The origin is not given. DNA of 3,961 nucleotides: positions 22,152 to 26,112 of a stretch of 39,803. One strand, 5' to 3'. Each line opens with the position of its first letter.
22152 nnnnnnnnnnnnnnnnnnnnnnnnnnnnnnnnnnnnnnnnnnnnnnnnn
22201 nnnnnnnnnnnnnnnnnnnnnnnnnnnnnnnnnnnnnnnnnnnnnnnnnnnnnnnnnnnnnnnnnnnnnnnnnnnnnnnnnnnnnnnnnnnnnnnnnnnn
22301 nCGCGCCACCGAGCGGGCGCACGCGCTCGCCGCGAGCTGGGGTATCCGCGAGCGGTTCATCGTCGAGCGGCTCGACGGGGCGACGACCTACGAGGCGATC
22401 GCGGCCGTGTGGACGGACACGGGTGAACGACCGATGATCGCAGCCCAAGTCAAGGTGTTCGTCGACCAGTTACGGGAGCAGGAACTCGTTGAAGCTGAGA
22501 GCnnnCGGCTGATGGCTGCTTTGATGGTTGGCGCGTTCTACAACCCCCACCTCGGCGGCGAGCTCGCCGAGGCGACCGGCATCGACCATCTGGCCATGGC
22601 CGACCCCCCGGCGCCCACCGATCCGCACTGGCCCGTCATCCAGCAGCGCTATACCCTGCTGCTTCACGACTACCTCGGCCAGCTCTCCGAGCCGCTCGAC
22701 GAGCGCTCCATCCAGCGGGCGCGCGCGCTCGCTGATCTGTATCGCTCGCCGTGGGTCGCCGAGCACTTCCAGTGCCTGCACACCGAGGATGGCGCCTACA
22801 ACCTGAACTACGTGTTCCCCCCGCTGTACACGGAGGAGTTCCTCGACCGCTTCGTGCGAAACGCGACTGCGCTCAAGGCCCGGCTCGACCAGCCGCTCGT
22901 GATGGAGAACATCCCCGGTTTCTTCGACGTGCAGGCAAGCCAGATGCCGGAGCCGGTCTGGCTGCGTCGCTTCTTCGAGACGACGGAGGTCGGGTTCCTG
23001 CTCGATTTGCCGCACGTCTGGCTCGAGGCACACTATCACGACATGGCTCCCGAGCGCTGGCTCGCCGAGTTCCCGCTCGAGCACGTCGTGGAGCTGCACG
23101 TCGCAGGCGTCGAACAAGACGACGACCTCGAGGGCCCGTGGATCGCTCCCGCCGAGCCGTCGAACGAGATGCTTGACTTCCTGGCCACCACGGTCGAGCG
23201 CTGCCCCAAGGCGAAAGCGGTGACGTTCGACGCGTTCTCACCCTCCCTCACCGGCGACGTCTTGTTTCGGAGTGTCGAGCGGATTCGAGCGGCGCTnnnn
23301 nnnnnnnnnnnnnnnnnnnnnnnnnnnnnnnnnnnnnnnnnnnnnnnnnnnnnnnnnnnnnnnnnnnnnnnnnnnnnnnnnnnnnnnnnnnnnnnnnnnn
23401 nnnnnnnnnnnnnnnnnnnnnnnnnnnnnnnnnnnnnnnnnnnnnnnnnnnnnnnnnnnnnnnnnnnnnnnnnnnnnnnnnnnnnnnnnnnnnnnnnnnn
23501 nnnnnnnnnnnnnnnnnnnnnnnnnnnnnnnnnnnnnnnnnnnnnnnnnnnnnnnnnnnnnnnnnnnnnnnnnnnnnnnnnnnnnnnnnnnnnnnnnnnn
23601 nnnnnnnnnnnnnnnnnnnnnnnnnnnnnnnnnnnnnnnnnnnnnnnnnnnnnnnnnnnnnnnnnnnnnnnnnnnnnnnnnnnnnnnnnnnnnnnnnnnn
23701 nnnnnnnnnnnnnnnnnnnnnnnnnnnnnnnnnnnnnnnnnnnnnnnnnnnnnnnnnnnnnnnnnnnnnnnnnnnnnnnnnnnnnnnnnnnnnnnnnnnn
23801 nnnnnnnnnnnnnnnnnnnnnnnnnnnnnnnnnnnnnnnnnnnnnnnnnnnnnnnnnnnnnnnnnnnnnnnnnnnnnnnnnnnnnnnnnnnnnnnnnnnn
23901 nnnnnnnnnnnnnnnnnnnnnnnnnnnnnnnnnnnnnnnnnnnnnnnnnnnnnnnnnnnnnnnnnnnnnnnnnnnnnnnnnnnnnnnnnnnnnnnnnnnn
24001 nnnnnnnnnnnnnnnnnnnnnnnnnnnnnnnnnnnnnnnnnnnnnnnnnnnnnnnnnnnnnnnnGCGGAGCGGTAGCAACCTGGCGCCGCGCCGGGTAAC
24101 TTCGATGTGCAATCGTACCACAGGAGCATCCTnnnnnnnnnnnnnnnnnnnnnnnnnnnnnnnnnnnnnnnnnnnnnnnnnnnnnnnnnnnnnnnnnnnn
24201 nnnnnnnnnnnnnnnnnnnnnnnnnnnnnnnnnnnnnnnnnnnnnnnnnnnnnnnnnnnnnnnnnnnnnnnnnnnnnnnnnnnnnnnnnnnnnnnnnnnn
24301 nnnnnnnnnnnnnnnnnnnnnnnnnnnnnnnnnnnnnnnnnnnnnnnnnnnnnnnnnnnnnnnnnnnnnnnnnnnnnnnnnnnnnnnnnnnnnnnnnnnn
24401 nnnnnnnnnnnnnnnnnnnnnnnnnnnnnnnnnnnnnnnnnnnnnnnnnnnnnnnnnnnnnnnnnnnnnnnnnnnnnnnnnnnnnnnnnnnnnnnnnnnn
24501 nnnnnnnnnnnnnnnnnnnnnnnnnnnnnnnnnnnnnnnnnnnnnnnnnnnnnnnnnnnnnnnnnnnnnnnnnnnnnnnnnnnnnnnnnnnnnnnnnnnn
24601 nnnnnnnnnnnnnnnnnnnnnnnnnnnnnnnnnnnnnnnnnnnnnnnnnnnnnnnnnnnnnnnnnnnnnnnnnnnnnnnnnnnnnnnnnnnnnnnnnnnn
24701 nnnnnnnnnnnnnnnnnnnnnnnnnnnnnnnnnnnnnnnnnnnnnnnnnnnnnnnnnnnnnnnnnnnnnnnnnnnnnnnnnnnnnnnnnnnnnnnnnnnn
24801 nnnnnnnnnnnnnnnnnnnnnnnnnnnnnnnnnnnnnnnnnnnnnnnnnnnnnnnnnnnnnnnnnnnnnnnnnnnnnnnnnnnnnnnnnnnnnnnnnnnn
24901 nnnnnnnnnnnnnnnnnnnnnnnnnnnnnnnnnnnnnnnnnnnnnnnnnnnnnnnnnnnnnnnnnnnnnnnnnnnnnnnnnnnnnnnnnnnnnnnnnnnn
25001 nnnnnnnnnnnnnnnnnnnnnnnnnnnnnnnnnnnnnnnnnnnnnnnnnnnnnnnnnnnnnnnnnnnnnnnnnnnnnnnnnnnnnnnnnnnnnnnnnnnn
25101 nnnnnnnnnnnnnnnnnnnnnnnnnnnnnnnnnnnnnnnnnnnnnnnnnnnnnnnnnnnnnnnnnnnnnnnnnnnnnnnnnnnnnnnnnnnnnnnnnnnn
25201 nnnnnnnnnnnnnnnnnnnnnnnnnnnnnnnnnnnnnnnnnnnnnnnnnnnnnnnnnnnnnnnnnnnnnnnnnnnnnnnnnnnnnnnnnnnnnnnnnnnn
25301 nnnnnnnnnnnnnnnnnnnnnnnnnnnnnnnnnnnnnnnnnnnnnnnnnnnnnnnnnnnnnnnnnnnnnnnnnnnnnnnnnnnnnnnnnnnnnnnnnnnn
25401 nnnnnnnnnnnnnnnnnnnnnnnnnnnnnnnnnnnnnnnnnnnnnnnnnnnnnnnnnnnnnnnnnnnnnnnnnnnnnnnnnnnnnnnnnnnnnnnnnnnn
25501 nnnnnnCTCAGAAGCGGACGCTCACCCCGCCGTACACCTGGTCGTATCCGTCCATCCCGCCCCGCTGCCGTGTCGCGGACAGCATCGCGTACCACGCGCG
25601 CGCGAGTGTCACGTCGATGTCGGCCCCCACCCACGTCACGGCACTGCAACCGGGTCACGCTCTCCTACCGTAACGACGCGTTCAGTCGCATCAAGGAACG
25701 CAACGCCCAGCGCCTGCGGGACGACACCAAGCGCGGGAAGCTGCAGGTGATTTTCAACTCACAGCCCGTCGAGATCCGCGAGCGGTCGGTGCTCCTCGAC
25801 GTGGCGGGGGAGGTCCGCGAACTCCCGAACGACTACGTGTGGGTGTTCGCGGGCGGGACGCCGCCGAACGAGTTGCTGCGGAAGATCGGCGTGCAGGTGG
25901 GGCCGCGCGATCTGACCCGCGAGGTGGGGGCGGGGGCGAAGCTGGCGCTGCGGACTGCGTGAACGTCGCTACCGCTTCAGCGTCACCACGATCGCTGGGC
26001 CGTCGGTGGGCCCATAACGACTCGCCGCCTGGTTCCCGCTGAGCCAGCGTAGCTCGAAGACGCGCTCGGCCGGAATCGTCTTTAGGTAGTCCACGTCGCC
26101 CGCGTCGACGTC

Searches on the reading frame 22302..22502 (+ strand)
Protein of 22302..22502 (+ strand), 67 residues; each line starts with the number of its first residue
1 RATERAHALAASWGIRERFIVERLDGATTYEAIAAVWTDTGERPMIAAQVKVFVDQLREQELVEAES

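Call 51: search_solved_structures(query=A3, max_evalue=10, show_alignments=2)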
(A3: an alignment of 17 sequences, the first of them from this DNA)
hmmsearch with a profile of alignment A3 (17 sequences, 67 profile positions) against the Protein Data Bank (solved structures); distinct sequences matched with E-value up to 10: 9.
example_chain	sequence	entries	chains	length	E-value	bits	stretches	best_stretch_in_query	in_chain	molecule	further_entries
6vt3_A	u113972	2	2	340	0.56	13.1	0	15-41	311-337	RNA Ligase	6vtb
6vt4_A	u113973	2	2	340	0.64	12.9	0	15-41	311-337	RNA Ligase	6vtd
6vt9_A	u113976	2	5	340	0.64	12.9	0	15-41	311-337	RNA ligase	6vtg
5cot_A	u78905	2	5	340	0.65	12.9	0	15-41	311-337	Naegleria gruberi RNA ligase | RNA ligase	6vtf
6vt5_A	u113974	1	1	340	0.65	12.9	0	15-41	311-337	RNA Ligase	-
6vt0_A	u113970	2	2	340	0.67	12.9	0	15-41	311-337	RNA Ligase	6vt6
5cou_A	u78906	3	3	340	0.67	12.9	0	15-41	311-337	Naegleria gruberi RNA ligase | RNA ligase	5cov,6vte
6vt1_A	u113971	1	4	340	0.69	12.8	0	15-41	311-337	RNA Ligase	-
7rmx_A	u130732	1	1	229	1.1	12.2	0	46-64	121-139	Tunable symmetric protein, D_3_212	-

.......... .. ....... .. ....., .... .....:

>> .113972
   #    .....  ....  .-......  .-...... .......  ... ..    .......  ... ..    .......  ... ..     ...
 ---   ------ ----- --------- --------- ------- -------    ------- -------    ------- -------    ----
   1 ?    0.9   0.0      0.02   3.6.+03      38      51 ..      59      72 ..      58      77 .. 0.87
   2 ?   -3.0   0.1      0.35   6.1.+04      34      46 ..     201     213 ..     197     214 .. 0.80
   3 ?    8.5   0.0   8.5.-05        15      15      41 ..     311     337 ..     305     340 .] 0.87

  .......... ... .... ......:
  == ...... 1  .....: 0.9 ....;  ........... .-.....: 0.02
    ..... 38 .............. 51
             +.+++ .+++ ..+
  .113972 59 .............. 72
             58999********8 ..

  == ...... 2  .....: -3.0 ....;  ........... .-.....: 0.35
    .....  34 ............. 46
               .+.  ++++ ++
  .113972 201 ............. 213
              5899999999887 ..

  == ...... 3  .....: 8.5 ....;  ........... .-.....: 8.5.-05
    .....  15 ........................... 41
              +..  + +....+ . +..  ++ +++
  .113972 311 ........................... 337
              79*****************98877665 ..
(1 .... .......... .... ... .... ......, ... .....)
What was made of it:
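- On PqqD-like RiPP recognition element (on the reductase): A profile search of the PDB found nothing (call 51).
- Tried and rejected: A profile search of the PDB with the reductase's C-terminal domain gave only chance-level hits (call 51).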

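Call 52: search_protein_families(library=pfam, alignment_id=A3, max_evalue=1)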
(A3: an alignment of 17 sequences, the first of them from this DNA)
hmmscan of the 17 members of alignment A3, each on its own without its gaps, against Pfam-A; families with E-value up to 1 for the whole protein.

A. member 1, seq(67 aa): 1 family
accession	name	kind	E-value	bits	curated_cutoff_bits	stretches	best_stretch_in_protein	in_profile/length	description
PF05402.18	PqqD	-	0.00045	20.9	23.4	1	19-63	21-67/67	Coenzyme PQQ synthesis protein D (PqqD)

B. families by the number of members that match (of 17 scanned): 9 families
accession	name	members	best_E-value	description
PF05402.18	PqqD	13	5e-05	Coenzyme PQQ synthesis protein D (PqqD)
PF21782.3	PKMT_2nd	2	0.039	PKMT, C-terminal winged helix domain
PF17342.7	DUF5372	2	0.11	Family of unknown function (DUF5372)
PF22800.1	CFAP410_C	2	0.16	CFAP410 C-terminal domain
PF08281.18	Sigma70_r4_2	1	0.019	Sigma-70, region 4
PF14062.11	DUF4253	1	0.071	Domain of unknown function (DUF4253)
PF21475.2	PaaA-like_N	1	0.091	PaaA-like, N-terminal domain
PF09936.14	Methyltrn_RNA_4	1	0.14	SAM-dependent RNA methyltransferase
PF10686.14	YAcAr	1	0.19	YspA, cpYpsA-related SLOG family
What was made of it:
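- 21546..22505 (+): Aldo-keto reductase fused to a C-terminal PqqD-like (RRE-type) peptide-binding domain (about residues 253-319). In this genome the reductase domain has lost about 52 residues. The C-terminal domain hits PqqD in 13 of 17 orthologs, best E = 5e-5 (call 52).
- On PqqD-like RiPP recognition element (on the reductase): Consistent but sub-threshold hits: 13 of 17 orthologs, best E = 5e-5, 20.9 bits against a cut-off of 23.4 (call 52).
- Closest known: Multi-core precursors with per-core recognition sequences. Same: A PqqD-like domain recruits an enzyme to the peptide (call 52).
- The C-terminal domain hits PqqD in 13 of 17 orthologs (call 52).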

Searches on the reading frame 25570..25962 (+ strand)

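Call 34: search_protein_families(library=pfam, proteins=[window:25570-25962:+], max_evalue=0.001)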
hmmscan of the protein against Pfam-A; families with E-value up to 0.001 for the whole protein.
window:25570-25962:+ (130 aa): 1 family
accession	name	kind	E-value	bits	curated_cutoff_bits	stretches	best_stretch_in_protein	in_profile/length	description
PF07992.20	Pyr_redox_2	-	1.2e-05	25.3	26.1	1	25-113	164-254/291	Pyridine nucleotide-disulphide oxidoreductase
